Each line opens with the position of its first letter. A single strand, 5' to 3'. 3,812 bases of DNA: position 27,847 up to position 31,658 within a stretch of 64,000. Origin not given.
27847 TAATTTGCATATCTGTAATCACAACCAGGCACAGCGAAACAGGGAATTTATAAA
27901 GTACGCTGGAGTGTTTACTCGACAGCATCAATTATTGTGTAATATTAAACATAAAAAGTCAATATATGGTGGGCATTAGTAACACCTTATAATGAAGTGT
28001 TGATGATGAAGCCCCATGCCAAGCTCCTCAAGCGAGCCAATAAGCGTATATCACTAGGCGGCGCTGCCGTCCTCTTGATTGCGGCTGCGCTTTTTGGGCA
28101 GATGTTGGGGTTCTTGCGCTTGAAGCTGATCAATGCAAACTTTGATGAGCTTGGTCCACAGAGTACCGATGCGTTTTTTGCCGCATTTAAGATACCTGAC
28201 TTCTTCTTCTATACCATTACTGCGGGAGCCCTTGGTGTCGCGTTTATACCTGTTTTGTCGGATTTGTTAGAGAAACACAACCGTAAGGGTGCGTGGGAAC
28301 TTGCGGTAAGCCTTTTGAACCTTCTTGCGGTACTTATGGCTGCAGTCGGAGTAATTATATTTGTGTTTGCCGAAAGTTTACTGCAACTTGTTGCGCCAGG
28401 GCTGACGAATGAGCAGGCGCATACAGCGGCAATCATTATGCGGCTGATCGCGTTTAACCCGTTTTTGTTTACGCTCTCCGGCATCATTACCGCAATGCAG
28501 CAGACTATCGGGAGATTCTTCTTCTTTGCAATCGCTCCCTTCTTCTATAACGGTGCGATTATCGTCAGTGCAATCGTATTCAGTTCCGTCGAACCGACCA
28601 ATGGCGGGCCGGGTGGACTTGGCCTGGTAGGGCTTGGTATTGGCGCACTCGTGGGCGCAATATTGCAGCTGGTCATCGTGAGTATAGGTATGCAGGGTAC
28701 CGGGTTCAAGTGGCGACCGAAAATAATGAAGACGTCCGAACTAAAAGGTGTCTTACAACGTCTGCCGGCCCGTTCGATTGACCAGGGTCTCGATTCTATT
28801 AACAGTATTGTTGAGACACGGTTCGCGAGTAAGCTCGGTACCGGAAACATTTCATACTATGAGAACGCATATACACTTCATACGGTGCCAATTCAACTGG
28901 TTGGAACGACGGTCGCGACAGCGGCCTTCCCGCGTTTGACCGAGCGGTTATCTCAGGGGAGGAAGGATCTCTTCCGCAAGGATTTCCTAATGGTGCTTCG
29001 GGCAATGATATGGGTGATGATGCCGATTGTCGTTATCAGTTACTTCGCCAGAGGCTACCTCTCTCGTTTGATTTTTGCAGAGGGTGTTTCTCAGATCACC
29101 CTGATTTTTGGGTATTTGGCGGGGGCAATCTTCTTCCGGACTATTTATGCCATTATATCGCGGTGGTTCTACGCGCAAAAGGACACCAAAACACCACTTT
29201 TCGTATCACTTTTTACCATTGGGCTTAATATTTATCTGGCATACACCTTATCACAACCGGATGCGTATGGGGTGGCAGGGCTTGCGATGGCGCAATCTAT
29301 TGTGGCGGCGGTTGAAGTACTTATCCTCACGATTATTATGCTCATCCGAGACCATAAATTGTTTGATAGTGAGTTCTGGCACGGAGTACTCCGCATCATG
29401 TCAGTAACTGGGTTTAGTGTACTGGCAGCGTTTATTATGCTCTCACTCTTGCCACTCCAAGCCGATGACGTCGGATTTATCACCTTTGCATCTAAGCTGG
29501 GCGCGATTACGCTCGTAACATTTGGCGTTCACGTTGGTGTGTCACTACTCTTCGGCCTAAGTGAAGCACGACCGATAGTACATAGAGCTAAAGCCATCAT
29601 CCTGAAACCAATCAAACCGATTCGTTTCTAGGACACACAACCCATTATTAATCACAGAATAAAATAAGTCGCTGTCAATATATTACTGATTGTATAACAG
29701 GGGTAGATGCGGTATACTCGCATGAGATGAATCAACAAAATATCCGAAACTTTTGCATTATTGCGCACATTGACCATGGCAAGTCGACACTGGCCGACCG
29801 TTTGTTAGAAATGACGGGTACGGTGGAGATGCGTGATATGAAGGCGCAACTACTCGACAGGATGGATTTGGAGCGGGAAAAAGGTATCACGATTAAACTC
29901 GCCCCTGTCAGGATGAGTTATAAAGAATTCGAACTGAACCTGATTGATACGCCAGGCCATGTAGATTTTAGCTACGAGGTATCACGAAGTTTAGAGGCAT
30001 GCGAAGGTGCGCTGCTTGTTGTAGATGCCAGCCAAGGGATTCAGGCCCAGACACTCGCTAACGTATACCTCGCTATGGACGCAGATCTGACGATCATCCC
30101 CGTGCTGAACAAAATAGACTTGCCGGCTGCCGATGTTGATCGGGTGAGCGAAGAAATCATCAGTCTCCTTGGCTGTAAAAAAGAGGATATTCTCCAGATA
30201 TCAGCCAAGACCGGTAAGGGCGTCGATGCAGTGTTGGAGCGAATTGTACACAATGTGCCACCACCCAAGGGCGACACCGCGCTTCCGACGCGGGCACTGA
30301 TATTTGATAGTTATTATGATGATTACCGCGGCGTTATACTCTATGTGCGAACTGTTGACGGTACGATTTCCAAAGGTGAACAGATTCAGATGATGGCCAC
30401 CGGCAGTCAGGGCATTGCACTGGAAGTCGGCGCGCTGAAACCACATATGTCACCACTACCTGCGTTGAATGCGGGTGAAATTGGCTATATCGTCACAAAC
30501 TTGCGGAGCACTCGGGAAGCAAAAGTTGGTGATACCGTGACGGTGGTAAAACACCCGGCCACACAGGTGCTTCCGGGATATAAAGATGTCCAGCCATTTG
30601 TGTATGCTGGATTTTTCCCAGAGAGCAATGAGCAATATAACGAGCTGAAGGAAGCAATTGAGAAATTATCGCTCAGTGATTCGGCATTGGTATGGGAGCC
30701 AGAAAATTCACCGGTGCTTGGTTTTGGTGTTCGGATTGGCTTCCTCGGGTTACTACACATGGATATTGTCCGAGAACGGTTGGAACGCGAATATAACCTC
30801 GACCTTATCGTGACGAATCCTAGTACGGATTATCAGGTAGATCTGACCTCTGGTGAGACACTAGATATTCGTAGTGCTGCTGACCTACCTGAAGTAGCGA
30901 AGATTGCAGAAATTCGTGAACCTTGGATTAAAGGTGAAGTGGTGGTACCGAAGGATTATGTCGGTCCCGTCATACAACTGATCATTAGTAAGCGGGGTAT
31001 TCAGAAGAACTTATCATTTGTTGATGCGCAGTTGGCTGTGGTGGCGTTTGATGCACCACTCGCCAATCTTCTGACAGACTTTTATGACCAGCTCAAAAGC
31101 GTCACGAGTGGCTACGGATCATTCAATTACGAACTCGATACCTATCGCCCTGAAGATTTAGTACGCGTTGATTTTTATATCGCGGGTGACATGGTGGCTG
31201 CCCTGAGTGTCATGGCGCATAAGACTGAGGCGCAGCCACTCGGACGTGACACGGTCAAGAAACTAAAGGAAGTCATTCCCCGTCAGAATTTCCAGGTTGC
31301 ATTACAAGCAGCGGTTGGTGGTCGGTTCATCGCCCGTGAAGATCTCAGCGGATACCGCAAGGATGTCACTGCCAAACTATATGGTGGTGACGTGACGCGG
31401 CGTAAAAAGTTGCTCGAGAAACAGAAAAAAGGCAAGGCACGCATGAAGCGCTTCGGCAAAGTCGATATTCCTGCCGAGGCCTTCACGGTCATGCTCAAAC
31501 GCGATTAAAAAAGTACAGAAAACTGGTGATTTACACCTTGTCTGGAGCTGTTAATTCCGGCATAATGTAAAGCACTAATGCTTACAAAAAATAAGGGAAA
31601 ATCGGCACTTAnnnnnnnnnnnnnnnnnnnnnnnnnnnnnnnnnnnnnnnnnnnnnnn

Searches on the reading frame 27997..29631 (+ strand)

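Call 62: search_protein_families(library=pfam, proteins=[window:27997-29631:+], max_evalue=0.001)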
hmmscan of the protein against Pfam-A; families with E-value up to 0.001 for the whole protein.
window:27997-29631:+ (544 aa): 2 families
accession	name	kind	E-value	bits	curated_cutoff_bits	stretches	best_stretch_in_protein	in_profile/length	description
PF03023.19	MurJ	-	1.1e-62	212.6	27.4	1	57-481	11-430/451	Lipid II flippase MurJ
PF01554.23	MatE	-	5.2e-11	42.9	24.9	1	270-417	13-161/161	MatE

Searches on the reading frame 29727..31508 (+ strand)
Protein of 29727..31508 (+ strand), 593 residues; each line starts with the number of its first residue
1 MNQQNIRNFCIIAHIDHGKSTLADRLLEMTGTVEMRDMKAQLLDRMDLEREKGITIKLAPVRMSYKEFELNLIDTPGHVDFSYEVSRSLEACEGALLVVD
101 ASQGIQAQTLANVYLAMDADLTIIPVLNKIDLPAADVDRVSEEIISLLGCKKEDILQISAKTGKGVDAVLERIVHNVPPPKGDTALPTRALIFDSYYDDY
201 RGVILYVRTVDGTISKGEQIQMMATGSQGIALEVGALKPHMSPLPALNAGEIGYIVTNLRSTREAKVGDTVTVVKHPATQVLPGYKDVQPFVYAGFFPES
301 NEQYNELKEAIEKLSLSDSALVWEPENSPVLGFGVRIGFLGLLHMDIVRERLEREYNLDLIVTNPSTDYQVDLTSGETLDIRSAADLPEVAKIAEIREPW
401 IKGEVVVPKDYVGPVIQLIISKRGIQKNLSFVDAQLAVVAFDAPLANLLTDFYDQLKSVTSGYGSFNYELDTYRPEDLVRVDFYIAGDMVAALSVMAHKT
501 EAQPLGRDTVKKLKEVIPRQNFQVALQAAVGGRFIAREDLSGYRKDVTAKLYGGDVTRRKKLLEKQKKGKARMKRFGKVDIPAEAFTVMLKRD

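Call 62: search_protein_families(library=pfam, proteins=[window:29727-31508:+], max_evalue=0.001)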
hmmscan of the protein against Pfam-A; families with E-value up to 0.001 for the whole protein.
window:29727-31508:+ (593 aa): 6 families
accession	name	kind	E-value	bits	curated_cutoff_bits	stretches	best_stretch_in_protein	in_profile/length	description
PF00009.33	GTP_EFTU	-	1.9e-56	191.1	26.5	1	5-179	2-188/188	Elongation factor Tu GTP binding domain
PF06421.17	LepA_C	-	1.7e-41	141.1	29.7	1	486-591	2-107/107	GTP-binding protein LepA C-terminus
PF00679.30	EFG_C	-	4.4e-19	68.7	27.9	1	396-477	2-82/89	Elongation factor G C-terminus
PF03144.31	GTP_EFTU_D2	-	2.8e-10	40.9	30.3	1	202-272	1-73/73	Elongation factor Tu domain 2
PF01926.29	MMR_HSR1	-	3.9e-06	27.4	21.9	1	15-129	8-113/113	50S ribosome-binding GTPase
PF00071.28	Ras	-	0.00049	20.2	21.6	1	57-177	37-160/162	Ras family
